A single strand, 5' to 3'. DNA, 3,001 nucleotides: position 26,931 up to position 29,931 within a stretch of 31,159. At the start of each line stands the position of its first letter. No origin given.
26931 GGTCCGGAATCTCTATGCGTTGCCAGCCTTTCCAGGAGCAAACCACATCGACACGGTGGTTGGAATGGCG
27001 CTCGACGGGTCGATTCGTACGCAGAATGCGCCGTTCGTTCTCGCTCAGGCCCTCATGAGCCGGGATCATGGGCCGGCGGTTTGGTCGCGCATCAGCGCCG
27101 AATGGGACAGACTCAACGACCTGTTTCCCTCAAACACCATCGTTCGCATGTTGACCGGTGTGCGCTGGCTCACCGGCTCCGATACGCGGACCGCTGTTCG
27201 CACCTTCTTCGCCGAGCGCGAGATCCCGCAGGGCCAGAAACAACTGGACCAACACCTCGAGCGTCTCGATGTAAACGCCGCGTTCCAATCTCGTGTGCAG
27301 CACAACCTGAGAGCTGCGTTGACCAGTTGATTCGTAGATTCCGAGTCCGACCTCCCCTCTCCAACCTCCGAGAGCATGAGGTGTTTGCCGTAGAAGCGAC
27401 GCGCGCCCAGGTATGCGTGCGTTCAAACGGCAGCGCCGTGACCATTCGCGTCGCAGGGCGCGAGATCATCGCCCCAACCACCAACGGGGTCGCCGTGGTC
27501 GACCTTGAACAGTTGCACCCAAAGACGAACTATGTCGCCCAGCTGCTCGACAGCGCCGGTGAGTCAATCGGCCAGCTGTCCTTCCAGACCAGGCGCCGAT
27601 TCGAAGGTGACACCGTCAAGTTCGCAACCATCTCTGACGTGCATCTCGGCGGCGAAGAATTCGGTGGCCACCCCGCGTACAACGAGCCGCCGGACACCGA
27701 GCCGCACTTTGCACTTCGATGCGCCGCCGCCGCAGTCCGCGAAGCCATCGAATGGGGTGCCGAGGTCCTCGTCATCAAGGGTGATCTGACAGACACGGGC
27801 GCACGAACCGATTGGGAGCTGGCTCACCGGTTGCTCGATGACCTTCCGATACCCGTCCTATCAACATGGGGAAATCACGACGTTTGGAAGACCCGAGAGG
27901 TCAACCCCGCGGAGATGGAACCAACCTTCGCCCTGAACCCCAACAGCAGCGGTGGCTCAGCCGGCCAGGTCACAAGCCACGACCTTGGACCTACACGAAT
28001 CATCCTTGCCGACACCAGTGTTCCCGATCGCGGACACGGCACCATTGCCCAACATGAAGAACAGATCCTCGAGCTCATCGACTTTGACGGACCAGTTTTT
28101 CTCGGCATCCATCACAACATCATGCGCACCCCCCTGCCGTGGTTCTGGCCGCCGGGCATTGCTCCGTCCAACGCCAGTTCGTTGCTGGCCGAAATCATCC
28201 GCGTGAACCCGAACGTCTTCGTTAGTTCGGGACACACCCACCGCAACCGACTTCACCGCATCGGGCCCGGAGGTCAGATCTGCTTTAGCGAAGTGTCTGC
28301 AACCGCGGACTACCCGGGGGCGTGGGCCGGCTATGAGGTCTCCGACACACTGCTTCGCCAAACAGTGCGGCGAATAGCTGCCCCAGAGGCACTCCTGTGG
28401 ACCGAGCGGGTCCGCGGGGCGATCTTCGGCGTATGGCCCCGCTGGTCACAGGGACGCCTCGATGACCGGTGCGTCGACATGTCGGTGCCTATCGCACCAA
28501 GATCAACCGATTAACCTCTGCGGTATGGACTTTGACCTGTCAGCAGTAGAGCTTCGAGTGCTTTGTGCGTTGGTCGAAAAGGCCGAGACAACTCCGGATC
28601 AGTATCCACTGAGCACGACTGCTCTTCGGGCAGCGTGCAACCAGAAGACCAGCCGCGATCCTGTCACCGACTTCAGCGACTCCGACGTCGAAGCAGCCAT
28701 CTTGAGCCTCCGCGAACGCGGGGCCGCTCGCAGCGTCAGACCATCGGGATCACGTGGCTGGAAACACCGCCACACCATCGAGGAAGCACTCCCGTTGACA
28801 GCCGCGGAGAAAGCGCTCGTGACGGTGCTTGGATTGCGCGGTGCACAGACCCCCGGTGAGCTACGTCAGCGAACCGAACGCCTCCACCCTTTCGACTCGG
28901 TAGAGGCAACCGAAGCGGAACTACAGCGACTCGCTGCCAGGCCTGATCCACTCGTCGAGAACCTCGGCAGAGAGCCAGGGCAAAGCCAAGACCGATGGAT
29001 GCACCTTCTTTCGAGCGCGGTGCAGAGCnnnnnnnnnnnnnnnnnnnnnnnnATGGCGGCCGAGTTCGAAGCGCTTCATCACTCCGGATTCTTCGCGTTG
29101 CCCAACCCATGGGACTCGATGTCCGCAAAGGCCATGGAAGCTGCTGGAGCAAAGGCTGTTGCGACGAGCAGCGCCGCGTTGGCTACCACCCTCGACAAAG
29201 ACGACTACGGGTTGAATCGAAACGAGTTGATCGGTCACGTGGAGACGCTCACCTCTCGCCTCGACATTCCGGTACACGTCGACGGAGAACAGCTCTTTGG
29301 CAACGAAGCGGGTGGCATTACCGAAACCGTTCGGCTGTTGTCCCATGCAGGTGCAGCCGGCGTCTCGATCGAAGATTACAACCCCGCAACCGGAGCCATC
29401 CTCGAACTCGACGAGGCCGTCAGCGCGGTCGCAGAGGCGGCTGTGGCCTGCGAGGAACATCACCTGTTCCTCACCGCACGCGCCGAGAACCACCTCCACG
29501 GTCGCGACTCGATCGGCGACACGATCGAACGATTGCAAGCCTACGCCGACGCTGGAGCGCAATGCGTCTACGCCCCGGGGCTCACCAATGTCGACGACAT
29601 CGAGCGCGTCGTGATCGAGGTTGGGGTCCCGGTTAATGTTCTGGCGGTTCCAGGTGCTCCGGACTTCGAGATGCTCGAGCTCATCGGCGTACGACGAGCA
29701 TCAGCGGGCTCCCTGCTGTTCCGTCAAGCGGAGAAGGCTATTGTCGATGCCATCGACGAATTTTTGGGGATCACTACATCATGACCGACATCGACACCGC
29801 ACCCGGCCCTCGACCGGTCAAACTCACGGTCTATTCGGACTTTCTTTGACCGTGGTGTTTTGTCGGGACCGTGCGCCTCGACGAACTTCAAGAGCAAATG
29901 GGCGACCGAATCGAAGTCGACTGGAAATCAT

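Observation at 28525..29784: Unusual fusion: DUF480 (YceH) domain fused in-frame to an isocitrate-lyase/PEP-mutase-family domain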

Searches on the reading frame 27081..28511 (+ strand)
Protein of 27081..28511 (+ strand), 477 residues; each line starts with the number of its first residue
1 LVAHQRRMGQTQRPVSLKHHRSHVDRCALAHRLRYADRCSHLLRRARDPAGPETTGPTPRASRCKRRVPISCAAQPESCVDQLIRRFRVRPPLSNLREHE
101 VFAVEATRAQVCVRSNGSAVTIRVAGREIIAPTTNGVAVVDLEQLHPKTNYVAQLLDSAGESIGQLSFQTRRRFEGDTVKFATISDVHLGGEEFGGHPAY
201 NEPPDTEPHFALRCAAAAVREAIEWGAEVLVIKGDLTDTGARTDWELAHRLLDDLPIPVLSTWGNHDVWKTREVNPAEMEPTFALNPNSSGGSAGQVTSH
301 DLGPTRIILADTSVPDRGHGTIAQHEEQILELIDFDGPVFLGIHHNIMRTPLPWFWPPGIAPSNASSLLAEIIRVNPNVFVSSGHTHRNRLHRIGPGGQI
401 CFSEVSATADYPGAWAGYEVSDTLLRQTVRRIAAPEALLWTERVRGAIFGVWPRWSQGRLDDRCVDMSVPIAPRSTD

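Call 4: search_protein_families(library=ncbifam, proteins=[window:27081-28511:+], max_evalue=0.01)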
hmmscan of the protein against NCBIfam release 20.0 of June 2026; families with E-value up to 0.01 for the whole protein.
window:27081-28511:+ (477 aa): 2 families
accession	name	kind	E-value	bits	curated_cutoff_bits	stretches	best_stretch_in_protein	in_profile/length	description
NF050112.1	PhdiestSpdARhizob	equivalog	5.8e-05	22.9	400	1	224-388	37-199/264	2', 3'cyclic nucleotide phosphodiesterase SpdA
TIGR00024.1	SbcD_rel_arch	hypoth_equivalog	0.004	16.9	115.2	1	182-269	18-101/224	putative phosphoesterase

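Call 5: search_protein_families(library=pfam, proteins=[window:27081-28511:+], max_evalue=0.01)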
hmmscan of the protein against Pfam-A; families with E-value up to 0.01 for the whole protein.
window:27081-28511:+ (477 aa): 1 family
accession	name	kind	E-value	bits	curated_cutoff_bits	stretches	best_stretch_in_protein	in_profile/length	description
PF00149.33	Metallophos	-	3e-08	34.8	21.5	1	180-388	2-190/191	Calcineurin-like phosphoesterase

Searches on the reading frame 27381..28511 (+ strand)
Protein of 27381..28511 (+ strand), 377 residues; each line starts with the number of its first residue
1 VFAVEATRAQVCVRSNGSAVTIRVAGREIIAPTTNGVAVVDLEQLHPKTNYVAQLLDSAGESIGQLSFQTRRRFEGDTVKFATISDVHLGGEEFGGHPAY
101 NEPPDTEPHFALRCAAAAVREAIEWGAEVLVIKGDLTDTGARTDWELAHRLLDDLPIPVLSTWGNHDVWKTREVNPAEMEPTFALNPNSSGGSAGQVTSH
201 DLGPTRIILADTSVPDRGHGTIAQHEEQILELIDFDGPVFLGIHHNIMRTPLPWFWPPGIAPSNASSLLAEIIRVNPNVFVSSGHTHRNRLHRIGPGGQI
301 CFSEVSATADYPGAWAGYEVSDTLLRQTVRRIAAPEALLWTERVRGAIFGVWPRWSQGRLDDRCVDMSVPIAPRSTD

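Call 51: search_protein_families(library=pfam, proteins=[window:27381-28511:+], max_evalue=0.01)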
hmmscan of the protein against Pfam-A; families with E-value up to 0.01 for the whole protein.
window:27381-28511:+ (377 aa): 1 family
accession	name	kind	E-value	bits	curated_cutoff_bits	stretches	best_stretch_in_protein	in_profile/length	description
PF00149.33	Metallophos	-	1.5e-08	35.8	21.5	1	80-288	2-190/191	Calcineurin-like phosphoesterase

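Call 52: search_solved_structures(query=window:27381-28511:+, max_evalue=0.001)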
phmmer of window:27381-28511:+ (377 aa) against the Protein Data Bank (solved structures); distinct sequences matched with E-value up to 0.001: 0.

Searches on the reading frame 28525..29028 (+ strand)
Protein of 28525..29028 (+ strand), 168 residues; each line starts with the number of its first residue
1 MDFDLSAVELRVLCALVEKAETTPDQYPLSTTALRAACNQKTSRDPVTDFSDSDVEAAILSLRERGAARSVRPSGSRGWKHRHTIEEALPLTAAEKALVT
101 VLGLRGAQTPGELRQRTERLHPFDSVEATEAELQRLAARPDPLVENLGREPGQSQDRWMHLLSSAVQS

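Call 56: predict_structure(alignment_id=A4)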
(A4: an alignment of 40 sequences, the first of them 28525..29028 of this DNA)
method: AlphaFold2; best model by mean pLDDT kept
length: 168 residues; sequences in the alignment: 40
mean_pLDDT: 91.0   pTM: 0.87
mean pLDDT of the five models: 91.0, 90.4, 90.5, 90.1, 90.0
residues with pLDDT >= 90: 132; 70-90: 23; 50-70: 10; < 50: 3
segments of 3 or more residues with pLDDT < 50: 166-168
pLDDT, mean of each block of 10 residues (from residue 1): 84 96 95 94 69 96 95 90 92 96 94 97 98 96 93 93 64
secondary structure, 60 per line:
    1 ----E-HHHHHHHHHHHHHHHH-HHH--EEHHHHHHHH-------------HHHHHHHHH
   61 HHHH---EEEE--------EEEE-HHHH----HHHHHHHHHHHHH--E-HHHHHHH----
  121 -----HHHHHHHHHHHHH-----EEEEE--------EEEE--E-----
elements in order: H7-22 H31-38 H52-64 E68-71 E80-83 H85-88 H93-105 H110-116 H126-138 E144-148 E157-160

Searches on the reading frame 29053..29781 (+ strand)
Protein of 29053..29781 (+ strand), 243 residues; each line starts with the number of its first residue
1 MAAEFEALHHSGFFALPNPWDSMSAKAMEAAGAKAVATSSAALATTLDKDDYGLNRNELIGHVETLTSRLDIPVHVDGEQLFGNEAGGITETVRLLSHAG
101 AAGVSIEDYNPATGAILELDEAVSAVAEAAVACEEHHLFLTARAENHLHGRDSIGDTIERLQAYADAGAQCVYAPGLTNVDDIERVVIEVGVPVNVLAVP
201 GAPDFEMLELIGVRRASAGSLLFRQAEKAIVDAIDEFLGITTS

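Call 21: search_solved_structures(query=window:29053-29781:+, max_evalue=0.01, show_alignments=5)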
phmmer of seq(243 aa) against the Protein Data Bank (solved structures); distinct sequences matched with E-value up to 0.01: 17.
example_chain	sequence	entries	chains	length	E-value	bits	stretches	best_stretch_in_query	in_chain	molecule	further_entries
4lsb_A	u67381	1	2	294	1.9e-43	152.2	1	3-236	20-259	lyase/mutase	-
2ze3_A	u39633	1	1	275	1.8e-30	109.7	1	2-223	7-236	DFA0005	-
4mg4_A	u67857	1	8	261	1.9e-25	93.3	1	3-231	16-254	Phosphonomutase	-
2qiw_A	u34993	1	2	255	4.6e-20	75.7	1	2-221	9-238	PEP phosphonomutase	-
1xg3_A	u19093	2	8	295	2.3e-10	43.9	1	28-211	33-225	Probable methylisocitrate lyase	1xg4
1mum_A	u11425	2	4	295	2.5e-10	43.9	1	28-211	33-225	2-methylisocitrate lyase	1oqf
1o5q_A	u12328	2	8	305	8.6e-10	42.1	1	27-212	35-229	Probable methylisocitrate lyase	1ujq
3eoo_A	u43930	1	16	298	1.4e-08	38.2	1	23-213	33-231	Methylisocitrate lyase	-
1zlp_A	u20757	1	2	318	4.8e-08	36.4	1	10-188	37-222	petal death protein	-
9hra_A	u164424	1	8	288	9.7e-08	35.4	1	25-194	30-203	2-methylisocitrate lyase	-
9hgk_A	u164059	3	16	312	1.2e-07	35.1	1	25-194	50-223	2-methylisocitrate lyase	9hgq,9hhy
9hgo_A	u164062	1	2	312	2.9e-07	33.8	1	25-194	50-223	2-methylisocitrate lyase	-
9hhs_A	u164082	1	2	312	3.1e-07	33.7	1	25-194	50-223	2-methylisocitrate lyase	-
3b8i_A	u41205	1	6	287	7.1e-07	32.5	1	10-240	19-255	PA4872 oxaloacetate decarboxylase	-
4iqd_A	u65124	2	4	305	9.9e-07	32.1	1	4-193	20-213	Carboxyvinyl-carboxyphosphonate phosphorylmutase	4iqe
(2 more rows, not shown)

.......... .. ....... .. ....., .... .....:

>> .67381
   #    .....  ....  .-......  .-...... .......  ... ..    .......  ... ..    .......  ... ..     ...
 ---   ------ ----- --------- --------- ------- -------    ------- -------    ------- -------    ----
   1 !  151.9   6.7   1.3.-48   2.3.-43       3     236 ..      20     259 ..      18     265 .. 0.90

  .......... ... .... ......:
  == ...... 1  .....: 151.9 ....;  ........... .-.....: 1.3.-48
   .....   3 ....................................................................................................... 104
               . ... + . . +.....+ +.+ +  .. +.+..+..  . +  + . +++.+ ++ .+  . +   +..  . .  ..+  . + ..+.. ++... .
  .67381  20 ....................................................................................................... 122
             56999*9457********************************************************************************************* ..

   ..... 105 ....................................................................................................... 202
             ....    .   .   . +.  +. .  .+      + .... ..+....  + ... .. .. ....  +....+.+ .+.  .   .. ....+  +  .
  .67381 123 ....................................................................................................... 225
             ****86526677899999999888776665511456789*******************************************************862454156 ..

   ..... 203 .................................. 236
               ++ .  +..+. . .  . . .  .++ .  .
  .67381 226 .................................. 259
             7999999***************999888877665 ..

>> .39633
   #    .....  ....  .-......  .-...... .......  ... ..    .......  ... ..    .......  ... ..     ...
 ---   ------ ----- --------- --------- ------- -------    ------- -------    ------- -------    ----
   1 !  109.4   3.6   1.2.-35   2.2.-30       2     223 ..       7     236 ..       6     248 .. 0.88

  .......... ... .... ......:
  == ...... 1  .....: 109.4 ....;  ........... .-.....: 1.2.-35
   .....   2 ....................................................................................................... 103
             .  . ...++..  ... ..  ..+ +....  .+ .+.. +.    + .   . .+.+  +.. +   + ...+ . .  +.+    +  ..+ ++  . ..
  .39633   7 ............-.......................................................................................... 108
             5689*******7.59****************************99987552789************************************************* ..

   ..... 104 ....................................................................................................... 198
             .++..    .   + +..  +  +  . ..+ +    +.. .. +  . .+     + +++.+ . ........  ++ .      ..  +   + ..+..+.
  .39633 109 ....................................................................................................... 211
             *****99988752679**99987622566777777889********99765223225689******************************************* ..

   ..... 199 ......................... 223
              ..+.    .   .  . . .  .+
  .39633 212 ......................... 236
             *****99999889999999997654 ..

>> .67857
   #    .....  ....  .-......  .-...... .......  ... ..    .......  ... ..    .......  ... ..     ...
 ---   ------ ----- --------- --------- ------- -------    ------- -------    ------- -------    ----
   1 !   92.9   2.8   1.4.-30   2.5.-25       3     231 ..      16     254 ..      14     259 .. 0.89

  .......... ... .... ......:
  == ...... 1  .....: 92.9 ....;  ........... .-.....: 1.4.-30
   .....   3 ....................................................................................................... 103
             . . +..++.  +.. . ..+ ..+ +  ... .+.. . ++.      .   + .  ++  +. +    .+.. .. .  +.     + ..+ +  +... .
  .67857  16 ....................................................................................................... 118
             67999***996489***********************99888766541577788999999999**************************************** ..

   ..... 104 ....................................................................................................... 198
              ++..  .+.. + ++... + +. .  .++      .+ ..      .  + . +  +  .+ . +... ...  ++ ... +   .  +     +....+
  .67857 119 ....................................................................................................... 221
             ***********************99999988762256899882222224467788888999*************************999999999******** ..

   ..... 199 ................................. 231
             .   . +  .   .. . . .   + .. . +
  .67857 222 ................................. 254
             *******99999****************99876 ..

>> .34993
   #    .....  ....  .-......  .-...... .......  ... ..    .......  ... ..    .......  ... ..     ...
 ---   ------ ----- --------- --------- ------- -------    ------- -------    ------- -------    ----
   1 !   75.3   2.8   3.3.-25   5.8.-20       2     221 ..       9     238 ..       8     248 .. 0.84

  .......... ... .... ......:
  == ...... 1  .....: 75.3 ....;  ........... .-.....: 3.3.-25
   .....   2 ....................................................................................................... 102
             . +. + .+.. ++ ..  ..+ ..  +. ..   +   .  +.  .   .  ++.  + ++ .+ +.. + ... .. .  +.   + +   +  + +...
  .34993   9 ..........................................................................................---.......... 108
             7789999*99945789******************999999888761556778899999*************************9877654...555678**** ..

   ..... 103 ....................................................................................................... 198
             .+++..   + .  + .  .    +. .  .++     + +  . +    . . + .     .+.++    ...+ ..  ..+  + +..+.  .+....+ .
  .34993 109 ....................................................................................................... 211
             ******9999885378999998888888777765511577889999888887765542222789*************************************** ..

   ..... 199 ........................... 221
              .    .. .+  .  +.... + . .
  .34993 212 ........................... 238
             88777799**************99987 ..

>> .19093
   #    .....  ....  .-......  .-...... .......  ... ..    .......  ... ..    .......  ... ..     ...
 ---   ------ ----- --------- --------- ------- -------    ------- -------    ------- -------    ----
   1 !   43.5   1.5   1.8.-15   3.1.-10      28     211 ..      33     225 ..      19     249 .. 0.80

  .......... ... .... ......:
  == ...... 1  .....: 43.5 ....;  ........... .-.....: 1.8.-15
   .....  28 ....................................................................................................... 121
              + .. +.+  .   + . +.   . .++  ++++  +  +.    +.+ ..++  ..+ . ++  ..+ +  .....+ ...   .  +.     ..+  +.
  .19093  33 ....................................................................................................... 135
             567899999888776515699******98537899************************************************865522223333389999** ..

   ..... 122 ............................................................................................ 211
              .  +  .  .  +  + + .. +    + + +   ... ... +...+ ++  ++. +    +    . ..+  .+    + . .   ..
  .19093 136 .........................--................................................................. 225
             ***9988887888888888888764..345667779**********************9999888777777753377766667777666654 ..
